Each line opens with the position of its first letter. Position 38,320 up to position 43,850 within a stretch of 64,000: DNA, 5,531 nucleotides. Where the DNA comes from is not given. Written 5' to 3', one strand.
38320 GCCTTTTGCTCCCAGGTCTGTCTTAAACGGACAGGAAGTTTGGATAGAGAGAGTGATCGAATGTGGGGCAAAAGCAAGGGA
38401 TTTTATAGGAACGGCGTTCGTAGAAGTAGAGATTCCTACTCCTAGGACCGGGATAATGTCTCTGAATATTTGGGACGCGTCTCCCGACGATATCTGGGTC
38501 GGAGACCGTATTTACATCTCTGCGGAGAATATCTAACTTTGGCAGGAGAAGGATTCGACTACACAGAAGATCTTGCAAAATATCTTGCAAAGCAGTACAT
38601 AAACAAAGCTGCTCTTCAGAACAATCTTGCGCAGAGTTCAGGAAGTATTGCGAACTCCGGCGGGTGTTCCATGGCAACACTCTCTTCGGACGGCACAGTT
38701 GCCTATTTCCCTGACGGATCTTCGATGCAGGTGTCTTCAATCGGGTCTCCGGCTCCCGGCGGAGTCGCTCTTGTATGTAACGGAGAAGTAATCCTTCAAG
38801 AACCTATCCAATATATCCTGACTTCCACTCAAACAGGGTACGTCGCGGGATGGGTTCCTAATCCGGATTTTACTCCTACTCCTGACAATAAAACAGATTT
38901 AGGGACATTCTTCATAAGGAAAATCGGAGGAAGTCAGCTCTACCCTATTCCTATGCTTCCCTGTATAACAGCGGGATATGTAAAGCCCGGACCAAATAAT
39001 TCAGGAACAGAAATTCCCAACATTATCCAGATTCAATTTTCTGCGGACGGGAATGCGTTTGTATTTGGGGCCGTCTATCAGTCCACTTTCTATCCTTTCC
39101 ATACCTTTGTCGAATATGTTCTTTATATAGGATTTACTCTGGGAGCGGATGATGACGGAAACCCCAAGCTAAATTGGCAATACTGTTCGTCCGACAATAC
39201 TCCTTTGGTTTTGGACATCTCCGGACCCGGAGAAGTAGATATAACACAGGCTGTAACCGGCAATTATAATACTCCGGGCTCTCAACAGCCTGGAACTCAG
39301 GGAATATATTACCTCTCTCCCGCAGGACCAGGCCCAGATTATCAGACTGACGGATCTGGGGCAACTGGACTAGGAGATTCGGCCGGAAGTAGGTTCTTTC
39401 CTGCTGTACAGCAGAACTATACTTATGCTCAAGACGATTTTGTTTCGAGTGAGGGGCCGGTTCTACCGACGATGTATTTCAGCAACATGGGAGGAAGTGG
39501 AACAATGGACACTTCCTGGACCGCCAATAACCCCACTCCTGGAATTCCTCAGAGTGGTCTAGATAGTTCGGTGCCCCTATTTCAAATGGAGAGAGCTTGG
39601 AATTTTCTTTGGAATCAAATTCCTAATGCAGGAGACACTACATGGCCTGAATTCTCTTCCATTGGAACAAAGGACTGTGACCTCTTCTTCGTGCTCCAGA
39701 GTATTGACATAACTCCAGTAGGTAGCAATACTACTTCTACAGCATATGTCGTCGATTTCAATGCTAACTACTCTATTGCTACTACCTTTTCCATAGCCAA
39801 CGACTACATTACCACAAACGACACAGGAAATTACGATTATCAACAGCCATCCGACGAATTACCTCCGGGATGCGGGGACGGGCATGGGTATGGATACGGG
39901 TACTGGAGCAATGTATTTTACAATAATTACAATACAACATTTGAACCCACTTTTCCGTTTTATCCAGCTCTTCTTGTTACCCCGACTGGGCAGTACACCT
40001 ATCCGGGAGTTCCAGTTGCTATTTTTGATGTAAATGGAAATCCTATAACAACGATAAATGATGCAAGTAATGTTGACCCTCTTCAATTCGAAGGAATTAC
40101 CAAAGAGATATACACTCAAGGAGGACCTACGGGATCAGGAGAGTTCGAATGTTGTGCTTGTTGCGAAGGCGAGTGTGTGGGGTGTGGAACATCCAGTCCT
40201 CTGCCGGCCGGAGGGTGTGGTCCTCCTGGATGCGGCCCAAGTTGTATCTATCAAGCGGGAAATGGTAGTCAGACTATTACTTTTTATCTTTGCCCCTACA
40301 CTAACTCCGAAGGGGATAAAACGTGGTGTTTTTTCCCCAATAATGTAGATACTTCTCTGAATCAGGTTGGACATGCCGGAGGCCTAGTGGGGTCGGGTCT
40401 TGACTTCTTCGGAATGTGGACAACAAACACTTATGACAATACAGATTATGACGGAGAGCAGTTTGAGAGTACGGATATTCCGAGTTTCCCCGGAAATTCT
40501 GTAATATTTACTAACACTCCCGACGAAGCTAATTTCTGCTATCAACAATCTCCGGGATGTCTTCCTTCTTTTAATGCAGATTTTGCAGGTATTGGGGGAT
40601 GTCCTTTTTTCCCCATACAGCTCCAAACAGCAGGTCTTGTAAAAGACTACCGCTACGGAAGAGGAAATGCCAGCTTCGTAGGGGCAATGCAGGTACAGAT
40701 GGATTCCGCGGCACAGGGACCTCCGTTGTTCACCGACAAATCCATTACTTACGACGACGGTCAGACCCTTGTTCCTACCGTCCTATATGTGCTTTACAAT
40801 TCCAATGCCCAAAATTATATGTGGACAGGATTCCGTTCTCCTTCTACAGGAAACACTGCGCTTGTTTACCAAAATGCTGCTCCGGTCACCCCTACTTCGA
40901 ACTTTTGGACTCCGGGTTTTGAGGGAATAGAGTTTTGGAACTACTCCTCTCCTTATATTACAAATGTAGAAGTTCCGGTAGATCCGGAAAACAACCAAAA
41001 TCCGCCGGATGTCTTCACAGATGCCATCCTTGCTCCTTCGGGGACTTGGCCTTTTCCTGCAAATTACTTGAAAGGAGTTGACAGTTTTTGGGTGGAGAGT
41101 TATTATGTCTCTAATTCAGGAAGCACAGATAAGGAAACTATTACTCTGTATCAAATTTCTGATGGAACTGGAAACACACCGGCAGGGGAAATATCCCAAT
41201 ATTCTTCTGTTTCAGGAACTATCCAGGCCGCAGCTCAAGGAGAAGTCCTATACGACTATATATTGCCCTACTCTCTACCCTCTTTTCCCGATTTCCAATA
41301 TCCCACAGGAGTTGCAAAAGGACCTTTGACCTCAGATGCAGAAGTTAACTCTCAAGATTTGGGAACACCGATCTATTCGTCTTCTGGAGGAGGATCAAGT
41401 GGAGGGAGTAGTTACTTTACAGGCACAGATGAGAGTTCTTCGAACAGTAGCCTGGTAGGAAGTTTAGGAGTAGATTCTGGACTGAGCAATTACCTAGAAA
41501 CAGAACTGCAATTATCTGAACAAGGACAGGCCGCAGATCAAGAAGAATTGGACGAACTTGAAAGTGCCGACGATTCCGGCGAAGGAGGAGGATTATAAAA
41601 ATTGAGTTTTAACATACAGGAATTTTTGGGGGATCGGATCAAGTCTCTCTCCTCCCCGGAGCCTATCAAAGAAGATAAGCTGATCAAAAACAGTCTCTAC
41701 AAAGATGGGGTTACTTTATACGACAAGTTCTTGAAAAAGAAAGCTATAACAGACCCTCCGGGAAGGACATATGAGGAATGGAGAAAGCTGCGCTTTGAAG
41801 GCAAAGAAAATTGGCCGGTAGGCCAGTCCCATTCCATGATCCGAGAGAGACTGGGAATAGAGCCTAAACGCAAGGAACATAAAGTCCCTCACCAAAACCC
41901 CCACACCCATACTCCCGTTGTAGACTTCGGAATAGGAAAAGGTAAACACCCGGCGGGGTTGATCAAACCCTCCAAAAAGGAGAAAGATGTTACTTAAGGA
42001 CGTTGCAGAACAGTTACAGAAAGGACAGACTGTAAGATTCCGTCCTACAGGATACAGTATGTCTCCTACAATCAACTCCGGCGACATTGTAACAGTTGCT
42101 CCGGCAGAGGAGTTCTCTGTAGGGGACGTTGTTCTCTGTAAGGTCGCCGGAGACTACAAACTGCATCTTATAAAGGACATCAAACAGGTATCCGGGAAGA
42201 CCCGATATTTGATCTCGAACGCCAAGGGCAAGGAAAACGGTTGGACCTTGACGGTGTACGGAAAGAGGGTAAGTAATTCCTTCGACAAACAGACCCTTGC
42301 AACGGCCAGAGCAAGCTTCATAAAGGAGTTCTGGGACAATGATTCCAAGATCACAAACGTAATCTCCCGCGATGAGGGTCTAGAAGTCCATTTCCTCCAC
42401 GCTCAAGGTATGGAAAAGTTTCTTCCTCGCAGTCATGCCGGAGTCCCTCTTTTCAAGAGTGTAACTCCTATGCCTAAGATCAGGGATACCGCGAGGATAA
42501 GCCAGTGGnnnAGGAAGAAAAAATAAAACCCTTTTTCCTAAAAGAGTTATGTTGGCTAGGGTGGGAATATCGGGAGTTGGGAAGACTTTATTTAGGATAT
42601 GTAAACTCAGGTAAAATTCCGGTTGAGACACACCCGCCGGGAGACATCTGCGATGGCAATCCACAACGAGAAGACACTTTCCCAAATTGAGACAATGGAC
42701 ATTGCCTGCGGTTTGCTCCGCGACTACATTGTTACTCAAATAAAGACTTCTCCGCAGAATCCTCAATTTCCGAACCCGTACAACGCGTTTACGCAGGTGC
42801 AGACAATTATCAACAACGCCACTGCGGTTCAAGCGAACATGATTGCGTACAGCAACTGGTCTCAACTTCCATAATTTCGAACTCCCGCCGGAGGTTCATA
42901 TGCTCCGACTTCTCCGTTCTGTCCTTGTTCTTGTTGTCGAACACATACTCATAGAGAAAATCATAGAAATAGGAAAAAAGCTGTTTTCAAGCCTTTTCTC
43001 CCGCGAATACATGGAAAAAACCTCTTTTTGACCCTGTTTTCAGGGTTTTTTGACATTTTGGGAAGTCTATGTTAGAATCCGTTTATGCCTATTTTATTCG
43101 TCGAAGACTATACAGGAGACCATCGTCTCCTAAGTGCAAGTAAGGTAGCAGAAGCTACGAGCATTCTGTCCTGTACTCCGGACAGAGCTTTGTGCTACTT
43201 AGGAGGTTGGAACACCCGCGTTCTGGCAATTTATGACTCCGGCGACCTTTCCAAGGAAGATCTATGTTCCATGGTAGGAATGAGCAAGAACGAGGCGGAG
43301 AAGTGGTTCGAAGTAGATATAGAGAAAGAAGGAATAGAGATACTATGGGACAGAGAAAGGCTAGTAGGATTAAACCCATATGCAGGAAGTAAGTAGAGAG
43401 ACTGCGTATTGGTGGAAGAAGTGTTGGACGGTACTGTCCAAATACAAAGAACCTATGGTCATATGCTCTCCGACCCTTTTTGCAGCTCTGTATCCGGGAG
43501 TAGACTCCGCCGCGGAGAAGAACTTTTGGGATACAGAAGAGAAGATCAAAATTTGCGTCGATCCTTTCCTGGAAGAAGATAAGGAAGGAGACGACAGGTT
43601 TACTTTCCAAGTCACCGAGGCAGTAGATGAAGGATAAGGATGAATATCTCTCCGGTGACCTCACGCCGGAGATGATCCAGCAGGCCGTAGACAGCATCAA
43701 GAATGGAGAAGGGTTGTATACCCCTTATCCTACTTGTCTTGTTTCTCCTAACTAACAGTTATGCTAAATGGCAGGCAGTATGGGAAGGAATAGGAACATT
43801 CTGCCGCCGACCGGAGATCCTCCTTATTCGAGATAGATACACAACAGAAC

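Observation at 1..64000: Asymmetric 8-mer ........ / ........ is iterated about 70 times across the element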

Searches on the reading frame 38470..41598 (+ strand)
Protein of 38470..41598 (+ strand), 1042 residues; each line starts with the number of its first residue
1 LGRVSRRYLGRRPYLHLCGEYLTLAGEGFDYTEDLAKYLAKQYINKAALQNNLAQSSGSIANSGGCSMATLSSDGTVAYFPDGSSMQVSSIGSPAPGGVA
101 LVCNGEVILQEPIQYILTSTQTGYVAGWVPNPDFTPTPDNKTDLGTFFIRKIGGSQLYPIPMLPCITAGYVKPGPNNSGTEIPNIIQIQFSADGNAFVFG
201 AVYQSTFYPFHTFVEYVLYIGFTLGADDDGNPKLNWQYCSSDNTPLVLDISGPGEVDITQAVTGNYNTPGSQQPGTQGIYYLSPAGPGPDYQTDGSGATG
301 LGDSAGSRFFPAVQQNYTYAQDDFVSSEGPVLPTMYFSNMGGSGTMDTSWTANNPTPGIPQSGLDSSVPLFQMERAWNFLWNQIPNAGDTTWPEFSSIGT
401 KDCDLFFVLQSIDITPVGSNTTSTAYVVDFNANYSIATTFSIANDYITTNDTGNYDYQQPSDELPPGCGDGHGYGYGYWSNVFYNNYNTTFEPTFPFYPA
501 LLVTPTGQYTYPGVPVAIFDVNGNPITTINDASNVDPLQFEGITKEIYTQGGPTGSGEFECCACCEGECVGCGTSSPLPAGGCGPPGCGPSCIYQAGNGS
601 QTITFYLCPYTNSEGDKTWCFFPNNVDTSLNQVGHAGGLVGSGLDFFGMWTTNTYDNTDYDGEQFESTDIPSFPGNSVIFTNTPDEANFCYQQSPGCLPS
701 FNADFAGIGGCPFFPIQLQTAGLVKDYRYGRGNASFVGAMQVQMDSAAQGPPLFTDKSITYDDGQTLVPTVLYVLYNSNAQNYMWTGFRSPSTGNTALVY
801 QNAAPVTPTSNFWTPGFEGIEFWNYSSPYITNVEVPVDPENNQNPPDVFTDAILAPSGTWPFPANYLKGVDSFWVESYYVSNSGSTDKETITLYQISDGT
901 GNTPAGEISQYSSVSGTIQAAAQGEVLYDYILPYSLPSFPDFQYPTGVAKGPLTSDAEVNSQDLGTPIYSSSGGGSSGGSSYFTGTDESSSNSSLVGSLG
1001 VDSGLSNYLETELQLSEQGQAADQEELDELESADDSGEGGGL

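Call 7: search_protein_families(library=pfam, proteins=[window:38470-41598:+], max_evalue=0.01)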
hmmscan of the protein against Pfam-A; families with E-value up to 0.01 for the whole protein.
window:38470-41598:+ (1042 aa): 0 families

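Call 8: search_protein_families(library=phrogs, proteins=[window:38470-41598:+], max_evalue=0.001)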
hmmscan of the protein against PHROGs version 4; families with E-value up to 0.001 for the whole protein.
window:38470-41598:+ (1042 aa): 0 families

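Call 69: find_homologous_proteins(query=window:38470-41598:+)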
Query window:38470-41598:+ (1042 aa): 1 proteins with E <= 0.001 among 8000 candidates.
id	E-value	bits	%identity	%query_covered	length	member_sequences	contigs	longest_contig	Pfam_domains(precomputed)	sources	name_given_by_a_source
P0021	0.0e+0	2362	100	98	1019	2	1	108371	-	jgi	jgi:hypothetical protein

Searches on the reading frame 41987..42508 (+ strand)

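Call 100: search_protein_families(library=pfam, proteins=[window:41987-42508:+], max_evalue=0.001)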
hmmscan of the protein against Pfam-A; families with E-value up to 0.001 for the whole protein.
window:41987-42508:+ (174 aa): 1 family
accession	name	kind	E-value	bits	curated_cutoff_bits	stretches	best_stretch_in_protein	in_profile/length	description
PF00717.28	Peptidase_S24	-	3e-08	33.8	23.3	1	12-78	32-94/116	Peptidase S24-like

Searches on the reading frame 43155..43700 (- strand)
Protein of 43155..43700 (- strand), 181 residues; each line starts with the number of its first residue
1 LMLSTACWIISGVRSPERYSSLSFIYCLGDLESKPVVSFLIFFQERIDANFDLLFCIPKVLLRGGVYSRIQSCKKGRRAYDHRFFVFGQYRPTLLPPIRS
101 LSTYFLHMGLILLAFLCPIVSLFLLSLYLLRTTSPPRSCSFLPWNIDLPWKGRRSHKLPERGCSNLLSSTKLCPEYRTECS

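Call 28: search_protein_families(library=pfam, proteins=[window:43155-43700:-], max_evalue=0.01)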
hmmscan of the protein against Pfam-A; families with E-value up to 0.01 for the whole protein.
window:43155-43700:- (181 aa): 0 families
